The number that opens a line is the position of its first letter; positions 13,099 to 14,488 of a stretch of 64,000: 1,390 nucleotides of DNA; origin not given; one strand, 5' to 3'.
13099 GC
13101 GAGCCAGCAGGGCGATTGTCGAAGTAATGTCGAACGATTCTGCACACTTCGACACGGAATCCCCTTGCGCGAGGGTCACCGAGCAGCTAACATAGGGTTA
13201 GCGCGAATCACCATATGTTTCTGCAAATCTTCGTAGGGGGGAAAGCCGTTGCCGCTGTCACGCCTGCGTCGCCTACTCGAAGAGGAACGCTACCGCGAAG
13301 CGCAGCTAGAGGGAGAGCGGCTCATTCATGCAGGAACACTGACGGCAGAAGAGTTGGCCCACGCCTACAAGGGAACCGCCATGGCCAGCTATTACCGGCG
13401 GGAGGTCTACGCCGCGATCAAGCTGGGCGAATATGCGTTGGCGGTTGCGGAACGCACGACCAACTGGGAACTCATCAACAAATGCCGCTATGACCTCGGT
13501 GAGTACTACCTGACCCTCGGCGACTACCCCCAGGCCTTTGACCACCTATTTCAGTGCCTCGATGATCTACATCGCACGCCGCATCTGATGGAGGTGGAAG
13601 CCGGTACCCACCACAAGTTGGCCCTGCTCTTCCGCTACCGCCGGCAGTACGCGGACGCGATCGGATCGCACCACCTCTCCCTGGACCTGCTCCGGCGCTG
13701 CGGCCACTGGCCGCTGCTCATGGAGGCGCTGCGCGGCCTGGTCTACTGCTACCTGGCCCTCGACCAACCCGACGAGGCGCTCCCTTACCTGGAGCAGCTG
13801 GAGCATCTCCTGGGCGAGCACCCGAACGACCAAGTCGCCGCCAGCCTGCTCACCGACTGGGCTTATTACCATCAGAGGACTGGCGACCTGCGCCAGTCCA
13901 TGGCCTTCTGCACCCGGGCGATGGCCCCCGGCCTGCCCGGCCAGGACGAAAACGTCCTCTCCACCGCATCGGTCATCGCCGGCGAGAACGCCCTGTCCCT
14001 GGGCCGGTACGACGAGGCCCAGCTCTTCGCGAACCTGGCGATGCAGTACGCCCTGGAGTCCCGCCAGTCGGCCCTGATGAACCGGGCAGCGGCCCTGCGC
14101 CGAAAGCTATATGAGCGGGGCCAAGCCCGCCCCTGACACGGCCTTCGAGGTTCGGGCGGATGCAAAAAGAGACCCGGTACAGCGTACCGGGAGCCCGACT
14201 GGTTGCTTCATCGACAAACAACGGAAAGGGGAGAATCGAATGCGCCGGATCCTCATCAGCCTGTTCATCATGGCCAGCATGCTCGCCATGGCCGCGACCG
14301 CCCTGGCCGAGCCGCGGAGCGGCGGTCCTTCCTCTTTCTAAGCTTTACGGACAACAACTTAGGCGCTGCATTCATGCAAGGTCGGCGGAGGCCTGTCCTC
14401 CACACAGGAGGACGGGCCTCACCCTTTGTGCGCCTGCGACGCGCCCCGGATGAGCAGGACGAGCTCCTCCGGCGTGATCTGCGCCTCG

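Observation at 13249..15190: Candidate peptide quorum-sensing cassette: TPR protein, 33-aa secreted pre-peptide, convergent XRE regulator with palindromic operator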

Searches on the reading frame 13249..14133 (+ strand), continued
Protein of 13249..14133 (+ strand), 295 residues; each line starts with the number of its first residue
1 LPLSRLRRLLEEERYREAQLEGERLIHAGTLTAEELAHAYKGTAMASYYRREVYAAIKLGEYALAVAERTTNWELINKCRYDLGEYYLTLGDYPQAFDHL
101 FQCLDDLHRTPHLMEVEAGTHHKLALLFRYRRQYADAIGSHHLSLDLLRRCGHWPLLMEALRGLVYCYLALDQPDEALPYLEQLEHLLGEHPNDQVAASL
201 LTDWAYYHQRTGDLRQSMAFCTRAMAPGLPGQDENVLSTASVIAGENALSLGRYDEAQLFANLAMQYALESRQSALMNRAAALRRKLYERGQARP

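Call 83: find_encoding_contigs(protein=P0214, flank=2500, max_places=2)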
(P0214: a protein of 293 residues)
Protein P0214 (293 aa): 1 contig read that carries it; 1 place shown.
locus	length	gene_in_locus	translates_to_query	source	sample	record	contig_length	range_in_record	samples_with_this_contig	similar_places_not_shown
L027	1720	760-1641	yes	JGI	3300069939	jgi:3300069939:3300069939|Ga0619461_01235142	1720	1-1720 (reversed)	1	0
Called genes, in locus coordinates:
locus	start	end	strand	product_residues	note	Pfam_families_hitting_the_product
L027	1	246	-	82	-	?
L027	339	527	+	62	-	-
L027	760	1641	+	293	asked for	PF13424:TPR_12 (faint)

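Call 84: list_cluster_members(proteins=[P0162, P0166, P0170, P0177, P0184, P0192, P0207, P0240, P0256, P0292])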
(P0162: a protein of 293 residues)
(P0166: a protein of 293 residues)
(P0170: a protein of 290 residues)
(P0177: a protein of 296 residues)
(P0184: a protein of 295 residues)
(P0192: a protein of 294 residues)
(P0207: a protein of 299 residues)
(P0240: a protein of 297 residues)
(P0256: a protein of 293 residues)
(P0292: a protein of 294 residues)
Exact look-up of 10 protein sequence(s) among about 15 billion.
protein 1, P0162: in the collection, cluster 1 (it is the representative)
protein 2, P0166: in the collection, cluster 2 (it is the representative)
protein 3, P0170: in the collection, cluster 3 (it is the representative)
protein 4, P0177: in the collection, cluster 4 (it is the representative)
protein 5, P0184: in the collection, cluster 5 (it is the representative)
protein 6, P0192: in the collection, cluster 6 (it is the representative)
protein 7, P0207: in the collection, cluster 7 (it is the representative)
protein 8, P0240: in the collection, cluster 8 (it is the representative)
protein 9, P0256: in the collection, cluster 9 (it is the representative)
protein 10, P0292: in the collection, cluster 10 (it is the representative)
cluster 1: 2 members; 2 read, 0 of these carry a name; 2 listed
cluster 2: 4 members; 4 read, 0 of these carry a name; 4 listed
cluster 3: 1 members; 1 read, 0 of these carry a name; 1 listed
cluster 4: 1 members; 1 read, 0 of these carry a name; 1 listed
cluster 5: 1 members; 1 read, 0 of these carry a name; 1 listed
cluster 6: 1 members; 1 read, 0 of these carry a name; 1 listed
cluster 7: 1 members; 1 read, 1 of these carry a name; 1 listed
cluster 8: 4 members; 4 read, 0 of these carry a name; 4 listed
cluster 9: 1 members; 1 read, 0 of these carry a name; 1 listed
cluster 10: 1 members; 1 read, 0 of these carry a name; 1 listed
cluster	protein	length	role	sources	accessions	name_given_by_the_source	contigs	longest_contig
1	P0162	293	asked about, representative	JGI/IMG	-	-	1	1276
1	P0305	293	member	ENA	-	-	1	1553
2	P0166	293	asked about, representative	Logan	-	-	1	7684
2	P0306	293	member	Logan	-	-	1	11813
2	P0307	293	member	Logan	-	-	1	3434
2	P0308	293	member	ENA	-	-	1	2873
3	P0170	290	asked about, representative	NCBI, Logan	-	-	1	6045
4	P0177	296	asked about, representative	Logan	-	-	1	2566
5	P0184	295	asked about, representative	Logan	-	-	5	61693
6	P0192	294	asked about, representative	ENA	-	-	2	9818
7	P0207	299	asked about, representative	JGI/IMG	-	tetratricopeptide (TPR) repeat protein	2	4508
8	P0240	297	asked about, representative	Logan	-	-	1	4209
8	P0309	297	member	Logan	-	-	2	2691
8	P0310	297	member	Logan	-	-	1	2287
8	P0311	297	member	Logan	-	-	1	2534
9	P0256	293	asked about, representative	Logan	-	-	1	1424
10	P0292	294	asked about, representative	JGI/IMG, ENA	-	-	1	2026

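Call 85: find_encoding_contigs(protein=P0184, flank=4000, max_places=3)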
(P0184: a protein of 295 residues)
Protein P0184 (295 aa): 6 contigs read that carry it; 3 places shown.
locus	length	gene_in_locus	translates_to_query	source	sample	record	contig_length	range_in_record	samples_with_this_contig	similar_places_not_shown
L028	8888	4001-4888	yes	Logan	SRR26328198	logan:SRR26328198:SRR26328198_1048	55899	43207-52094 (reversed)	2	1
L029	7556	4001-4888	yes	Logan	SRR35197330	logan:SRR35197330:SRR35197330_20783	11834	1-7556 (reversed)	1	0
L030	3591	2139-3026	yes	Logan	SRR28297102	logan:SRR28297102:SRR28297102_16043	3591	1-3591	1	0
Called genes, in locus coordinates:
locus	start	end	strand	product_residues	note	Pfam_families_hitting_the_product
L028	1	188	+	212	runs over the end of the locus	PF01944:SpoIIM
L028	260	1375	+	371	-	PF05222:AlaDh_PNT_N, PF07992:Pyr_redox_2 (weak), PF01262:AlaDh_PNT_C, PF02826:2-Hacid_dh_C (weak), PF00070:Pyr_redox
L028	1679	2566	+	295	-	PF02899:Phage_int_SAM_1, PF13102:Phage_int_SAM_5 (faint), PF13495:Phage_int_SAM_4, PF00589:Phage_integrase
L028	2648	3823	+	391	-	PF01676:Metalloenzyme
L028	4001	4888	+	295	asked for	PF07719:TPR_2 (faint), PF00515:TPR_1 (faint), PF13424:TPR_12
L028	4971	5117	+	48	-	-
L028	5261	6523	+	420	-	PF00768:Peptidase_S11, PF13354:Beta-lactamase2, PF07943:PBP5_C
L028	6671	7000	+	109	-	PF01740:STAS, PF13466:STAS_2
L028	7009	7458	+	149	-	PF13581:HATPase_c_2, PF02518:HATPase_c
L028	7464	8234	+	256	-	PF04542:Sigma70_r2, PF04539:Sigma70_r3, PF04545:Sigma70_r4, PF08281:Sigma70_r4_2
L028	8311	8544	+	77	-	-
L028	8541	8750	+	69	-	PF07311:Dodecin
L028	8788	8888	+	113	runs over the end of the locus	-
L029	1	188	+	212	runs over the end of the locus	PF01944:SpoIIM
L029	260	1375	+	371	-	PF05222:AlaDh_PNT_N, PF07992:Pyr_redox_2 (weak), PF01262:AlaDh_PNT_C, PF02826:2-Hacid_dh_C (weak), PF00070:Pyr_redox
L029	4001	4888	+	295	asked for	PF07719:TPR_2 (faint), PF00515:TPR_1 (faint), PF13424:TPR_12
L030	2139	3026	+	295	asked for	PF07719:TPR_2 (faint), PF00515:TPR_1 (faint), PF13424:TPR_12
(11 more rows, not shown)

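Call 96: find_related_loci(query=A1, collection=viral_contigs, flank=3000)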
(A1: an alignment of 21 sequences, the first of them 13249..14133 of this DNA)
Query A1 (295 aa) in viral_contigs; peptide patterns used: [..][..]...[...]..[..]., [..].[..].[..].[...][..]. (x = any residue, [..] = any of these).
25 stretches matched a pattern, but none encodes a relative of the query by tblastn (E <= 1e-3).

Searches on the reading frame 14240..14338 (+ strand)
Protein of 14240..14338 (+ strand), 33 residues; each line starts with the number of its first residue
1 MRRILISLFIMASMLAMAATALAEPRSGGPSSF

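Call 3: search_protein_families(library=pfam, proteins=[window:14241-14338:+], max_evalue=1)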
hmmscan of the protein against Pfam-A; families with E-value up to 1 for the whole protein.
window:14241-14338:+ (32 aa): 0 families

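Call 4: search_protein_families(library=ncbifam, proteins=[window:14241-14338:+], max_evalue=1)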
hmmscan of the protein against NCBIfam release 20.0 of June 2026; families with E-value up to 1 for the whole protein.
window:14241-14338:+ (32 aa): 0 families

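Call 100: list_cluster_members(proteins=[window:14240-14338:+, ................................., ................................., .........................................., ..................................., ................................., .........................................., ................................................, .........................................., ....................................])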
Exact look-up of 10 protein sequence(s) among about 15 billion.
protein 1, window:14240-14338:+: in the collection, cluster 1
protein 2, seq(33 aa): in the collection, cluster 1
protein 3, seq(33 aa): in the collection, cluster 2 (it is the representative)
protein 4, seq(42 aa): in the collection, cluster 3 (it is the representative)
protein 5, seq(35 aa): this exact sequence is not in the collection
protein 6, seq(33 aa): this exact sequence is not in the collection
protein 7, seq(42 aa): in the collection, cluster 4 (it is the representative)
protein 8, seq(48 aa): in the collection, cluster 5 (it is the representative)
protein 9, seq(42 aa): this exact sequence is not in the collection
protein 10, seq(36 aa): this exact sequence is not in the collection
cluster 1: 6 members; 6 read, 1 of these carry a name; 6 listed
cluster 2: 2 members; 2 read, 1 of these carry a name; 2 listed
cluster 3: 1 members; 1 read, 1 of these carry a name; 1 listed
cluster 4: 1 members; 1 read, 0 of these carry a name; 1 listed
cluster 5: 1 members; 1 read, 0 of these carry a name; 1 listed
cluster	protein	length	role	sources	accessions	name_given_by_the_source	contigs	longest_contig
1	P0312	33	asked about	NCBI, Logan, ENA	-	-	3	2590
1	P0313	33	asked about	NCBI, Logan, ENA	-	-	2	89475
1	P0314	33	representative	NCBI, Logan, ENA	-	-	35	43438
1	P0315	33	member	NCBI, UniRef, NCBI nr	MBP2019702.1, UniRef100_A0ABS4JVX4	hypothetical protein J2Z79_003144 [Symbiobacterium terraclitae] | Uncharacterized protein n=1 Tax=Symbiobacterium terraclitae TaxID=557451 ... | hypothetical protein [Symbiobacterium terraclitae]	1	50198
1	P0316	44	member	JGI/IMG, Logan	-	-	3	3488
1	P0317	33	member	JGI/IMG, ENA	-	-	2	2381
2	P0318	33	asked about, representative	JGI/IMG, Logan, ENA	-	-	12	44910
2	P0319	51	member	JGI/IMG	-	hypothetical protein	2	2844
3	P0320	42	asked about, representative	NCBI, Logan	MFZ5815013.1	MAG: hypothetical protein ACOY93_06880 [Bacillota bacterium]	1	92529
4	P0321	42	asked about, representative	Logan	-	-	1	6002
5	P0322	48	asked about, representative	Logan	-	-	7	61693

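Call 101: search_protein_families(library=pfam, proteins=[window:14240-14338:+], max_evalue=1)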
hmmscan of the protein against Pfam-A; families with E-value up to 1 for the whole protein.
window:14240-14338:+ (33 aa): 0 families

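Call 102: search_protein_families(library=ncbifam, proteins=[window:14240-14338:+], max_evalue=1)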
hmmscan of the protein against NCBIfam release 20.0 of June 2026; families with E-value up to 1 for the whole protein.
window:14240-14338:+ (33 aa): 2 families
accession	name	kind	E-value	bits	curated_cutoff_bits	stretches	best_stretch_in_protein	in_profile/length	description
NF040942.2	hypo_ExtJ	equivalog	0.079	13.4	52.5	1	1-25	1-25/77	selenite/tellurite reduction operon protein ExtJ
NF040554.1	mini_HHHH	equivalog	0.093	13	40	1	1-26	1-26/45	HHHH-motif protein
